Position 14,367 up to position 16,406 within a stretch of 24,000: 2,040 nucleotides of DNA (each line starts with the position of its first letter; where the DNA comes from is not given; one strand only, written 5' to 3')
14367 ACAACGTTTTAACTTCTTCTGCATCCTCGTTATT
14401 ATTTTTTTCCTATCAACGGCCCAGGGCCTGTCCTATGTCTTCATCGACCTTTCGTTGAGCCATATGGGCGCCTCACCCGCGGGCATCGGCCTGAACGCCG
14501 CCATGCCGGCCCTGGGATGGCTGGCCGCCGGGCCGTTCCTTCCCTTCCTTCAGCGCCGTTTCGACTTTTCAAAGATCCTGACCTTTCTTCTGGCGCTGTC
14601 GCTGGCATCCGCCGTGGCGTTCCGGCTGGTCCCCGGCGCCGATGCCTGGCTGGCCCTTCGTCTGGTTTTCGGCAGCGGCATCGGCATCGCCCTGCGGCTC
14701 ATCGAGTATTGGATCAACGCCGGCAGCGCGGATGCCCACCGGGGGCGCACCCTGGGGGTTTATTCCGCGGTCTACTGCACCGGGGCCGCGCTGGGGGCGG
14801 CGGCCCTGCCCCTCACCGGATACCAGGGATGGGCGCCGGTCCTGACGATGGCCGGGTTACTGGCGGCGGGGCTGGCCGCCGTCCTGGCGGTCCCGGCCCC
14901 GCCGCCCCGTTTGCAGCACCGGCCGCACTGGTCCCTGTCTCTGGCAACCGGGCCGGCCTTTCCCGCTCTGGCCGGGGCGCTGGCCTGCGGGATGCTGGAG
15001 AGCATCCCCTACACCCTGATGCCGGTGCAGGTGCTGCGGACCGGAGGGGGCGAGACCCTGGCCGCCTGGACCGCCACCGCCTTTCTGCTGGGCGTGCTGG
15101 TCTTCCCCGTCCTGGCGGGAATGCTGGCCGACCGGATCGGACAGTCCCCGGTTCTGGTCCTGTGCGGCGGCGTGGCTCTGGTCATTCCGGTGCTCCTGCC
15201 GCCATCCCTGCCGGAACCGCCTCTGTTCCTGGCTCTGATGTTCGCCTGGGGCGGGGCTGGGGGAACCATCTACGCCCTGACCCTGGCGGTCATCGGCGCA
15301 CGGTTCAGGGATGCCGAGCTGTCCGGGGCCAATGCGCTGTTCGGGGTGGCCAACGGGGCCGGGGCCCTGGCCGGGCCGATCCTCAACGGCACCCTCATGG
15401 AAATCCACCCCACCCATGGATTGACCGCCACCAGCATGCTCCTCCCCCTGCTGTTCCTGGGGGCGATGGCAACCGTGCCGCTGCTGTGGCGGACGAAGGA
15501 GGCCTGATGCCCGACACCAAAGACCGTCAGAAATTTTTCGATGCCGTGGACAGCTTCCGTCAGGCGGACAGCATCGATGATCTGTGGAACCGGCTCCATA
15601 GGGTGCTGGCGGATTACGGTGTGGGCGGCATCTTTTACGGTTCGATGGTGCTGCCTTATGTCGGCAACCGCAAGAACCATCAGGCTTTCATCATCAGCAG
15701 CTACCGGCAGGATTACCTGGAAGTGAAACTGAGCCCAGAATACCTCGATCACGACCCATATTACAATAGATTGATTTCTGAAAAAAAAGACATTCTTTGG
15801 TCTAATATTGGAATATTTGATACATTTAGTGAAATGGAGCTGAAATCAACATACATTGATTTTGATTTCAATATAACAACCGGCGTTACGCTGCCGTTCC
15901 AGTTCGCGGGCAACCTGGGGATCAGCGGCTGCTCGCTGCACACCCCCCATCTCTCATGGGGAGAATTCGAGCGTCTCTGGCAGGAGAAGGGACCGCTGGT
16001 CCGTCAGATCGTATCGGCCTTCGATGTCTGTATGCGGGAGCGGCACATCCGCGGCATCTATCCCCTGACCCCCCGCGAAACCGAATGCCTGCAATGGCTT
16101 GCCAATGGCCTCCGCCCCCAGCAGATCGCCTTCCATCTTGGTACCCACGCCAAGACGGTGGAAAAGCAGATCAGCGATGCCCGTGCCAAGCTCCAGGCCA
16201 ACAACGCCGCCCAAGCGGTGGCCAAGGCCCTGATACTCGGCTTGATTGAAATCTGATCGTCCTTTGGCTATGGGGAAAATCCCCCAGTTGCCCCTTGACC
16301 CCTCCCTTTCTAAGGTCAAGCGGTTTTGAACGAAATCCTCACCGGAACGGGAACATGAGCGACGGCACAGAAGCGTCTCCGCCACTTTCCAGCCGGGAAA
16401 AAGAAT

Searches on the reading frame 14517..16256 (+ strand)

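Call 3: search_protein_families(library=pfam, proteins=[window:14517-16256:+])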
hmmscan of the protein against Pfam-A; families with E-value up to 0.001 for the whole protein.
window:14517-16256:+ (579 aa): 2 families
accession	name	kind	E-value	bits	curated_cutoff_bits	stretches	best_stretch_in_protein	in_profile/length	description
PF00196.25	GerE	-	5.9e-11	42.3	23.5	1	516-570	2-56/57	Bacterial regulatory proteins, luxR family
PF03472.21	Autoind_bind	-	2.4e-06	27.5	23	1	353-478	2-123/149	Autoinducer binding domain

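Call 8: search_protein_families(library=ncbifam, proteins=[window:14517-16256:+])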
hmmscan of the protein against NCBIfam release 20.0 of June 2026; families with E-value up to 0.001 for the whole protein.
window:14517-16256:+ (579 aa): 8 families
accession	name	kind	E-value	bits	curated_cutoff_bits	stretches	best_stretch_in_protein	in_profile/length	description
TIGR03541.1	reg_near_HchA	equivalog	3.1e-09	36.7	215.6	1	517-576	172-231/232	PA1136 family autoinducer-binding transcriptional regulator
NF010444.1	PRK13870.1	equivalog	1.9e-06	27.6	250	1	387-577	44-234/234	autoinducer-binding transcriptional regulator TraR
NF047403.1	TransRegVisR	equivalog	2e-06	27.4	300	1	508-577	150-219/220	transcriptional regulator VisR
NF007561.1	PRK10188.1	equivalog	2.3e-06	27.2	350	1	392-577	59-240/240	quorum-sensing transcriptional regulator SdiA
TIGR03020.2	EpsA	equivalog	5.8e-06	26.1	170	1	515-571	189-245/247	XrtB/PEP-CTERM-associated transcriptional regulator EpsA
NF047402.1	TransRegVisN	equivalog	4.6e-05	22.8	250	1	500-572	170-241/246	transcriptional regulator VisN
NF052366.1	photon_PedR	equivalog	0.0005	20.2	120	1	517-575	3-61/74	photosynthetic electron transport-dependent transcriptional regulator PedR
NF052445.1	RespRegMctR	equivalog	0.00063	19.2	300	1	502-572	130-200/205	two-component system response regulator MctR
